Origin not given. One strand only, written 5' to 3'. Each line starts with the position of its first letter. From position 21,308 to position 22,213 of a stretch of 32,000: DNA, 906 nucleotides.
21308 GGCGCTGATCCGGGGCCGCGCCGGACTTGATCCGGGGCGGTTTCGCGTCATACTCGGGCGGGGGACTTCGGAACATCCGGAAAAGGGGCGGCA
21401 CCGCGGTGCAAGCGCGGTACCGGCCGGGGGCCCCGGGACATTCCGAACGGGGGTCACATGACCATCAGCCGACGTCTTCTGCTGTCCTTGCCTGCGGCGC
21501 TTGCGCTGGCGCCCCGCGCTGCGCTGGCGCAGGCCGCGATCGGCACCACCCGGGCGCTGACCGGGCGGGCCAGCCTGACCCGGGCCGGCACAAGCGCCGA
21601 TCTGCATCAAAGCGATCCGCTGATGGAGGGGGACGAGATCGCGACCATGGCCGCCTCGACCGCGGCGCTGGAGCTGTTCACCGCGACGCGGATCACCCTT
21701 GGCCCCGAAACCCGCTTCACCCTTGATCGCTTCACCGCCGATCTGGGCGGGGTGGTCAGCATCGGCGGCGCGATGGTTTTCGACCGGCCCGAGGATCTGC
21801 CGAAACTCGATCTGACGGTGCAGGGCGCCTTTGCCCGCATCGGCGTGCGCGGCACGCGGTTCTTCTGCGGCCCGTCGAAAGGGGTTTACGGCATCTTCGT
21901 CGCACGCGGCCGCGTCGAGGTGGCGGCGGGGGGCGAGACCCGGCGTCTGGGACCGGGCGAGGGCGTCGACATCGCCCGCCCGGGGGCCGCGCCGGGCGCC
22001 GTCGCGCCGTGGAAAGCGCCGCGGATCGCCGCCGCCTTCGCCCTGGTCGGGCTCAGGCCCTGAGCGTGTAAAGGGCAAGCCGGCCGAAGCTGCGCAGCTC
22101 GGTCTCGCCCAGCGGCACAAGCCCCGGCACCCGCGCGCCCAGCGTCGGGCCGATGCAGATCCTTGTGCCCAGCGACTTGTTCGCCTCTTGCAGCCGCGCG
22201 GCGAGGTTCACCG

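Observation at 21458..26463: Candidate self-contained cAMP circuit: FecR-like periplasmic protein, CHASE2 cyclase, Crp-like regulator and a divergent RTX target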

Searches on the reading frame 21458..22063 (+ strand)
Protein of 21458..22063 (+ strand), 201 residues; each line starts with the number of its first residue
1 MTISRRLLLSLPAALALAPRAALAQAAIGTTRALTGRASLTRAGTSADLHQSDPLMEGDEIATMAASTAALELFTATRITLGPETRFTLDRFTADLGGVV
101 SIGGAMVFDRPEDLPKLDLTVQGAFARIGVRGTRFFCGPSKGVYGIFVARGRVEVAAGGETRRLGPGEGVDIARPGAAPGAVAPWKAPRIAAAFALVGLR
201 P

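Call 3: search_protein_families(library=pfam, proteins=[window:21458-22063:+], max_evalue=0.01)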
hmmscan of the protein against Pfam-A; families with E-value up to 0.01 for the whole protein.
window:21458-22063:+ (201 aa): 1 family
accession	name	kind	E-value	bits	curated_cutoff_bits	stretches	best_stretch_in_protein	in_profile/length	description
PF04773.18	FecR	-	1.6e-05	25.7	24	1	59-154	1-97/97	FecR protein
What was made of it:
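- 21458..22063 (+): SMc02177-like periplasmic FecR-domain protein (201 aa) with a conserved twin-arginine signal peptide. PF04773 at 25.7 bits (call 3).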

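Call 4: search_protein_families(library=ncbifam, proteins=[window:21458-22063:+], max_evalue=0.01)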
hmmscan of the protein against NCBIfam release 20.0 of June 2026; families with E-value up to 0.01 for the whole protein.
window:21458-22063:+ (201 aa): 0 families

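Call 11: find_encoding_contigs(protein=window:21458-22063:+, flank=10000, max_places=6)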
Protein window:21458-22063:+ (201 aa): 24 contigs read that carry it; 6 places shown.
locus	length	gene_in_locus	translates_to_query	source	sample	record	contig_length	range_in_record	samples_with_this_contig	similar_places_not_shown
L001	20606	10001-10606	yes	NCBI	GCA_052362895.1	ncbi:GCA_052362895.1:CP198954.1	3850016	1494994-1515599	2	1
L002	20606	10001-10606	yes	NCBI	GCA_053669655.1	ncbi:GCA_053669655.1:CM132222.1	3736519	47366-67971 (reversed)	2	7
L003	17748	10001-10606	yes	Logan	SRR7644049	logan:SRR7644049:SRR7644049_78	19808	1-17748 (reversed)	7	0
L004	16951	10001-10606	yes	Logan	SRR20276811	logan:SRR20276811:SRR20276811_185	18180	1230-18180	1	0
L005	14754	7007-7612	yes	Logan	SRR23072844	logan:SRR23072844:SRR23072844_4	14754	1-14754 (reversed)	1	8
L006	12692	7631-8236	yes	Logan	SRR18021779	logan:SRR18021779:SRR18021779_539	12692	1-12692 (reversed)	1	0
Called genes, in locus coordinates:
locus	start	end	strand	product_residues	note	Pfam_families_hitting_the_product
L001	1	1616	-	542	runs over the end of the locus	PF04108:ATG17_like (faint)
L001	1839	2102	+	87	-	-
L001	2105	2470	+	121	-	PF00072:Response_reg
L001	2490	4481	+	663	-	PF01627:Hpt, PF02895:H-kinase_dim, PF02518:HATPase_c, PF01584:CheW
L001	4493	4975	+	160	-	PF01584:CheW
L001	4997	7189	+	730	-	PF12729:4HB_MCP_1, PF00672:HAMP, PF00015:MCPsignal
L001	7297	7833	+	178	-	PF01584:CheW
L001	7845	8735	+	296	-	PF03705:CheR_N, PF01739:CheR, PF08242:Methyltransf_12 (faint)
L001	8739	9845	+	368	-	PF00072:Response_reg, PF01339:CheB_methylest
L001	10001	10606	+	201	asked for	PF04773:FecR (weak)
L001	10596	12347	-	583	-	PF05226:CHASE2, PF00211:Guanylate_cyc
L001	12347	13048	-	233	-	PF00027:cNMP_binding, PF13545:HTH_Crp_2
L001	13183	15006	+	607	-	-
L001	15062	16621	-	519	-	PF00682:HMGL-like, PF22617:HCS_D2, PF08502:LeuA_dimer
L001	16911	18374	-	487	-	-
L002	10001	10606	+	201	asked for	PF04773:FecR (weak)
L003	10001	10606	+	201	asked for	PF04773:FecR (weak)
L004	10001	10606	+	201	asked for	PF04773:FecR (weak)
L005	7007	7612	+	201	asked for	PF04773:FecR (weak)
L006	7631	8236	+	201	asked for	PF04773:FecR (weak)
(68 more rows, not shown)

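Call 22: search_solved_structures(query=window:21458-22063:+, max_evalue=1)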
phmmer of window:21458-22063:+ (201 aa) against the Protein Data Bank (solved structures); distinct sequences matched with E-value up to 1: 0.
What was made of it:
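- Tried and rejected: FecR-like protein against PDB by sequence (call 22).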

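Call 54: find_homologous_proteins(query=window:21458-22060:+, max_evalue=0.00001)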
Query window:21458-22060:+ (201 aa): 195 proteins with E <= 0.00001 among 5382 candidates; the best 120 are listed.
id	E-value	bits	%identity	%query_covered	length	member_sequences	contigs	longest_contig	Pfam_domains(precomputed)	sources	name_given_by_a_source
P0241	6.1e-118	410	99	100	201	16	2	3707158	PF04773.19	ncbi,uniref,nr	ncbi:FecR domain-containing protein [Rhodobacter capsulatus]|uniref:FecR domain-containing protein n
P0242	1.4e-108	379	92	100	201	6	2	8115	-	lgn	-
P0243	6.1e-108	377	90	100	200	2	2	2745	PF04773.19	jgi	-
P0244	6.1e-108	377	90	100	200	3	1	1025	PF04773.19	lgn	-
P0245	5.2e-105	367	90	100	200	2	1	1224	-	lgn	-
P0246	2.6e-94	333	81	100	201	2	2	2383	PF04773.19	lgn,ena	-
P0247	2.7e-90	319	79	100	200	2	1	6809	-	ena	-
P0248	3.5e-89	316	80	91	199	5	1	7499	-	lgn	-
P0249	9.5e-89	314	78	99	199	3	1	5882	PF04773.19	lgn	-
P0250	1.1e-88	314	81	88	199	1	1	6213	-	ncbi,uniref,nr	ncbi:MAG: FecR domain-containing protein [Gemmobacter sp.]|uniref:FecR domain-containing protein n=1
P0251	1.1e-86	308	77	100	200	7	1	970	PF04773.19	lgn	-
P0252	2.0e-86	307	75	99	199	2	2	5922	-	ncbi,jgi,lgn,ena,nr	ncbi:MAG TPA: FecR domain-containing protein [Gemmobacter sp.]|nr:FecR domain-containing protein [Ge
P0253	3.5e-86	306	75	99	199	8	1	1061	-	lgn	-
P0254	9.2e-85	301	75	99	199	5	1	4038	-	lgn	-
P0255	7.0e-84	299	75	91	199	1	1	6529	-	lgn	-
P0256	5.6e-82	292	73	90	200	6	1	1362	PF04773.19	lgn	-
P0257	2.2e-80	287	72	100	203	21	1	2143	PF04773.19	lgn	-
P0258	6.0e-80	286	72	100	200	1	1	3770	PF04773.19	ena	-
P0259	9.0e-80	285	71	100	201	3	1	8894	PF04773.19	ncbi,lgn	-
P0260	1.0e-79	285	69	100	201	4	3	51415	PF04773.19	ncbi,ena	-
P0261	6.2e-79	282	72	88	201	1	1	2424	PF04773.19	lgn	-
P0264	2.2e-76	274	70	88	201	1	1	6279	PF04773.19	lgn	-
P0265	1.7e-75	271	66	100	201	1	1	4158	PF04773.19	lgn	-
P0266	4.4e-74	267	68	88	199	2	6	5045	PF04773.19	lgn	-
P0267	6.8e-74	266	68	98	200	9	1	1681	PF04773.19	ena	-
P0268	1.3e-69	252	66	100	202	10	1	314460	PF04773.19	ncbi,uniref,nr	ncbi:FecR domain-containing protein [Gemmobacter fulvus]|uniref:FecR family protein n=1 Tax=Gemmobac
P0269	2.9e-69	251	63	100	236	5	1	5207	PF04773.19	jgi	jgi:hypothetical protein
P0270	4.1e-68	247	62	99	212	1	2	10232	PF04773.19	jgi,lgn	jgi:ferric-dicitrate binding protein FerR (iron transport regulator)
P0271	5.9e-68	247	66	89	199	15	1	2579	PF04773.19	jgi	jgi:hypothetical protein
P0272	2.6e-67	245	65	89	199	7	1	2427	PF04773.19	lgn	-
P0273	2.5e-66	241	58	100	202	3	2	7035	PF04773.19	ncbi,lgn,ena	-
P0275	2.1e-64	235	65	81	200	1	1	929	PF04773.19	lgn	-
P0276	9.3e-64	233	63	82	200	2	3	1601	PF04773.19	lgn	-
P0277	4.1e-62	228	58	98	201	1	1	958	PF04773.19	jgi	jgi:hypothetical protein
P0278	2.5e-61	225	60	98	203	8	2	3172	PF04773.19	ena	-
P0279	3.6e-61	225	61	81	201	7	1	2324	PF04773.19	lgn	-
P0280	3.9e-61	224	60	98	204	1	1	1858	PF04773.19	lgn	-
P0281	2.9e-60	222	60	98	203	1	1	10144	PF04773.19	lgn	-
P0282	4.5e-59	218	59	98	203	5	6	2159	PF04773.19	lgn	-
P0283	7.2e-57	210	58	98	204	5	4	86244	PF04773.19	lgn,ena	-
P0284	1.5e-54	203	58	99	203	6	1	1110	PF04773.19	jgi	jgi:ferric-dicitrate binding protein FerR (iron transport regulator)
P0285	9.2e-54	200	56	100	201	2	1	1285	PF04773.19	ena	-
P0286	1.2e-53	200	57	92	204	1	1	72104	PF04773.19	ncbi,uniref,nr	ncbi:FecR family protein [Gemmobacter serpentinus]|uniref:FecR family protein n=1 Tax=Gemmobacter se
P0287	1.2e-53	200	57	100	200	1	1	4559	PF04773.19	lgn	-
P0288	2.4e-53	199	55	98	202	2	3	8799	PF04773.19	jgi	jgi:hypothetical protein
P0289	5.1e-53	198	57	99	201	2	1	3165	PF04773.19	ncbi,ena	-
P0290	5.4e-53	198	55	98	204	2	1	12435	PF04773.19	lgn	-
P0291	1.0e-52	197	56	98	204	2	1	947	PF04773.19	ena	-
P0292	2.5e-52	196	56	99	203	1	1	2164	PF04773.19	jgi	jgi:ferric-dicitrate binding protein FerR (iron transport regulator)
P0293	5.3e-52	195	57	99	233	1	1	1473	PF04773.19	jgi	jgi:ferric-dicitrate binding protein FerR (iron transport regulator)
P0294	1.5e-51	193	55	99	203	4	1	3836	PF04773.19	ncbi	-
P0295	1.8e-51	193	57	99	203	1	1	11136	PF04773.19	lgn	-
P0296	3.4e-51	192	58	89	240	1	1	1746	PF04773.19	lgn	-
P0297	9.3e-51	191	53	100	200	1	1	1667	PF04773.19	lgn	-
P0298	9.3e-51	191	59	90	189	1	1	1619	PF04773.19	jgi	jgi:ferric-dicitrate binding protein FerR (iron transport regulator)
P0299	1.1e-50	190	54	89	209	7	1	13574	PF04773.19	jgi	jgi:hypothetical protein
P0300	4.5e-50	188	57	88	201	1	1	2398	PF04773.19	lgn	-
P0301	9.0e-50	187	52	99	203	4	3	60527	PF04773.19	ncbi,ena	-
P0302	9.5e-50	187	56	99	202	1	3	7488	PF04773.19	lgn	-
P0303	2.2e-49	186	53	100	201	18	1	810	PF04773.19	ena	-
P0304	3.6e-49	185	56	88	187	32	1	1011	PF04773.19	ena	-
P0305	5.0e-49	185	57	86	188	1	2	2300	PF04773.19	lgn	-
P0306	5.6e-49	185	55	99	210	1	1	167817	PF04773.19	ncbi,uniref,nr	ncbi:iron dicitrate transport regulator FecR [Paracoccus sp. YIM 132242]|uniref:Iron dicitrate trans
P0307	6.7e-49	184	58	87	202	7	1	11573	PF04773.19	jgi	jgi:hypothetical protein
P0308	8.4e-49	184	56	90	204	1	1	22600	PF04773.19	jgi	jgi:ferric-dicitrate binding protein FerR (iron transport regulator)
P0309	1.0e-48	184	57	90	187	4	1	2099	PF04773.19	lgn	-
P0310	1.3e-48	184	56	89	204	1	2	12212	PF04773.19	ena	-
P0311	1.4e-48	183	54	87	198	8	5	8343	PF04773.19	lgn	-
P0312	1.4e-48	183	53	100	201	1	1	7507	PF04773.19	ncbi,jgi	jgi:hypothetical protein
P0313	2.0e-48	183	57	88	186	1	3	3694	PF04773.19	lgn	-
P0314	2.9e-48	182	59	78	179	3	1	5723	PF04773.19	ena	-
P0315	3.0e-48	182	52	99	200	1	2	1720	PF04773.19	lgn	-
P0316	4.0e-48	182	56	89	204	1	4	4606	PF04773.19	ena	-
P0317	2.4e-47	179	52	99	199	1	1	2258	PF04773.19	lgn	-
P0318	3.8e-47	179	55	89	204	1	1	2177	PF04773.19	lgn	-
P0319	4.9e-47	178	55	88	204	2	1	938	PF04773.19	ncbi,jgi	jgi:ferric-dicitrate binding protein FerR (iron transport regulator)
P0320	5.1e-47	178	52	99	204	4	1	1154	PF04773.19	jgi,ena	-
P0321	7.1e-47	178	57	82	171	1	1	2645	PF04773.19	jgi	jgi:hypothetical protein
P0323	1.2e-46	177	51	99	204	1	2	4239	PF04773.19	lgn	-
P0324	2.6e-46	176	54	87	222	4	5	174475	PF04773.19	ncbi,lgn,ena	-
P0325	2.7e-46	176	54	89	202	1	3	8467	PF04773.19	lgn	-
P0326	5.2e-46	175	51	100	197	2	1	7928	PF04773.19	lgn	-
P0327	8.7e-46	174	56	87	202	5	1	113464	PF04773.19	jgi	jgi:hypothetical protein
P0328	1.7e-45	173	53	91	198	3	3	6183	PF04773.19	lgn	-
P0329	2.3e-45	173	54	89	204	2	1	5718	PF04773.19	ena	-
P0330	5.4e-45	172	51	98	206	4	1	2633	PF04773.19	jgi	jgi:hypothetical protein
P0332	1.3e-43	167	49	87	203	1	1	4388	PF04773.19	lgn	-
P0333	2.0e-43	167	48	98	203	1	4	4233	PF04773.19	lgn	-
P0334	2.9e-43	166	52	88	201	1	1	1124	PF04773.19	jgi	jgi:hypothetical protein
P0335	3.0e-43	166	50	90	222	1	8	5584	PF04773.19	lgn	-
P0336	3.3e-43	166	47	98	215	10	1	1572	PF04773.19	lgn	-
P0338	1.7e-42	164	49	91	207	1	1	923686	PF04773.19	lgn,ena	-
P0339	2.8e-42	163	47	99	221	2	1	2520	PF04773.19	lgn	-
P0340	7.2e-42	162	48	93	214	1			PF04773.19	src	-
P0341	1.3e-41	161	49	88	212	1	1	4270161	PF04773.19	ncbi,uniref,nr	ncbi:hypothetical protein QO002_000938 [Pararhizobium capsulatum DSM 1112]|uniref:FecR protein domai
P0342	2.5e-41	160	46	100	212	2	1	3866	PF04773.19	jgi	jgi:hypothetical protein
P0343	3.8e-41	159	49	88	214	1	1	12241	PF04773.19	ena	-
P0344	4.2e-41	159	66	63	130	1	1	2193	PF04773.19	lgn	-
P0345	1.1e-40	158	47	100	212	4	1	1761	PF04773.19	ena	-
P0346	1.3e-40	158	46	88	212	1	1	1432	PF04773.19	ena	-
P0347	2.6e-40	156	48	88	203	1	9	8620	PF04773.19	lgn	-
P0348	3.4e-40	156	48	98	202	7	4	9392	PF04773.19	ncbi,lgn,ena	-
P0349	4.6e-40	156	51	86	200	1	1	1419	PF04773.19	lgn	-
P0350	2.5e-39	153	48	100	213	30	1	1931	PF04773.19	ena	-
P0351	4.0e-39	153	49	98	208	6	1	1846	PF04773.19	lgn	-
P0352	4.5e-39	152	49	87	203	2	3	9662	PF04773.19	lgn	-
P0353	9.7e-39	151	47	87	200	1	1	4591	PF04773.19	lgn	-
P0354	9.7e-39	151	44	99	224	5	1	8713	PF04773.19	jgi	jgi:hypothetical protein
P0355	2.2e-38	150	46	99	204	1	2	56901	PF04773.19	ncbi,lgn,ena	-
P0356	4.3e-38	149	48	88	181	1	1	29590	PF04773.19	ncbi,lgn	-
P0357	7.2e-38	149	48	88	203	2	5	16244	PF04773.19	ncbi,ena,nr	ncbi:MAG: FecR domain-containing protein [Rhodobacteraceae bacterium]|nr:FecR domain-containing prot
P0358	1.7e-37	147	47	99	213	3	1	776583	PF04773.19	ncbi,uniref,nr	ncbi:FecR family protein [Shinella sp. CPCC 101442]|uniref:FecR family protein n=1 Tax=Shinella sp. 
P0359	3.5e-37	146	46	98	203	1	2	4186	PF04773.19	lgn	-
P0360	4.3e-37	146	45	100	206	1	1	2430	PF04773.19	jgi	jgi:hypothetical protein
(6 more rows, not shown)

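Call 62: predict_structure(alignment_id=A3)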
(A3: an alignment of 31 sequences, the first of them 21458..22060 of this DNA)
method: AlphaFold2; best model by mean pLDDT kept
length: 201 residues; sequences in the alignment: 31
mean_pLDDT: 85.6   pTM: 0.71
mean pLDDT of the five models: 85.6, 84.5, 81.6, 80.7, 77.0
residues with pLDDT >= 90: 111; 70-90: 63; 50-70: 23; < 50: 4
segments of 3 or more residues with pLDDT < 50: none
pLDDT, mean of each block of 10 residues (from residue 1): 53 52 73 97 95 95 95 90 93 87 87 85 89 86 90 95 95 95 87 76 61
secondary structure, 60 per line:
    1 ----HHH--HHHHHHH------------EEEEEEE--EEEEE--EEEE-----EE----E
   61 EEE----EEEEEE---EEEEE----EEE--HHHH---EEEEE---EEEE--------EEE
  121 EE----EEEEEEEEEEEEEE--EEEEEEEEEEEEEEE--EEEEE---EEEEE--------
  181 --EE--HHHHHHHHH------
elements in order: H10-16 E29-35 E38-42 E45-48 E60-63 E68-73 E77-81 E86-88 H91-94 E98-102 E106-109 E118-122 E127-140 E143-157 E160-164 E168-172 H187-195

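Call 64: fold_search(model_id=the predicted structure, library=pdb)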
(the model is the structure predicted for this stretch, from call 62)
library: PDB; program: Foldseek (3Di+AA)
matches with E <= 10: 411; with E <= 0.001: 1
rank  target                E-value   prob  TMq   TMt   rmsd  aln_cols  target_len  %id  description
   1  6ovk_R                6.8e-04  1.00  0.35  0.34  11.1       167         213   16  Crystal Structure of the Pseudomonas capeferrum Anti-sigma Regulator PupR C-terminal Cell-surface Signaling Domain in  (released 2020-03-04)
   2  4m0h_B                1.6e-03  1.00  0.38  0.36   6.5       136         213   15  Crystal structure of a putative anti-sigma factor (BDI_1681) from Parabacteroides distasonis ATCC 8503 at 2.50 A resol (released 2013-10-16)
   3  4m0n                  2.8e-03  1.00  0.39  0.37   9.6       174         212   14  Crystal structure of a putative anti-sigma factor (BDI_1681) from Parabacteroides distasonis ATCC 8503 at 1.65 A resolut (released 2013-10-16)
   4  4m0h_A                2.9e-03  1.00  0.38  0.36   6.6       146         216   16  Crystal structure of a putative anti-sigma factor (BDI_1681) from Parabacteroides distasonis ATCC 8503 at 2.50 A resol (released 2013-10-16)
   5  5ix9_MODEL_1_A        3.6e-03  1.00  0.33  0.82   1.4        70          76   18  Cell surface anchoring domain (released 2017-06-28)
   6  2ibg_B                1.2e-01  0.12  0.15  0.15  15.1       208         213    8  Crystal Structure of Hedgehog Bound to the FNIII Domains of Ihog (released 2006-10-24)
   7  8rke_A                1.5e-01  0.04  0.10  0.09  17.3       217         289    8  Crystal structure of the complete N-terminal region of human ZP2 (hZP2-N1N2N3) (released 2024-03-13)
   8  2ibg_A                1.9e-01  0.08  0.13  0.12  15.7       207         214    6  Crystal Structure of Hedgehog Bound to the FNIII Domains of Ihog (released 2006-10-24)
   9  1f97                  3.0e-01  0.06  0.13  0.13  17.2       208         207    7  SOLUBLE PART OF THE JUNCTION ADHESION MOLECULE FROM MOUSE (released 2001-01-10)
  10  3se3_A                3.1e-01  0.09  0.17  0.14  14.2       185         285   13  human IFNa2-IFNAR ternary complex (released 2011-08-31)
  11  3dlq_R                3.3e-01  0.06  0.13  0.13  16.3       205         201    5  Crystal structure of the IL-22/IL-22R1 complex (released 2008-08-19)
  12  9cuy_Y                3.5e-01  0.04  0.12  0.12  15.3       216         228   12  Bacteriophage PhiTE extended baseplate (released 2025-04-16)
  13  3q54                  3.9e-01  0.08  0.17  0.12  13.3       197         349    6  Crystal structure of Escherichia coli BamB (released 2012-05-09)
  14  9mhl_B                4.3e-01  0.09  0.18  0.16  16.2       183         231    6  The structure of Zcp with zinc bound (released 2025-12-17)
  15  7tpm                  5.3e-01  0.03  0.10  0.11  16.9       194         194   13  Structure of the outer-membrane lipoprotein carrier protein (LolA) from Borrelia burgdorferi (released 2023-03-15)
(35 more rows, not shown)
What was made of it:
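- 21458..22063 (+): AF2 model pLDDT 85.6; best PDB fold matches are the PupR periplasmic domain 6ovk and the anti-sigma factor BDI_1681 (calls 62, 64).
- On FecR-type anti-sigma factors (cell-surface signalling): The fold match to PupR and BDI_1681 is partial, TM 0.35-0.39 (call 64).
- Closest known: FecA–FecR–FecI / PupB–PupR cell-surface signalling. Same: FecR-domain fold in the periplasm: Pfam PF04773 (call 3), and best structural matches to the PupR C-terminal domain 6ovk and the anti-sigma factor BDI_1681 (call 64).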
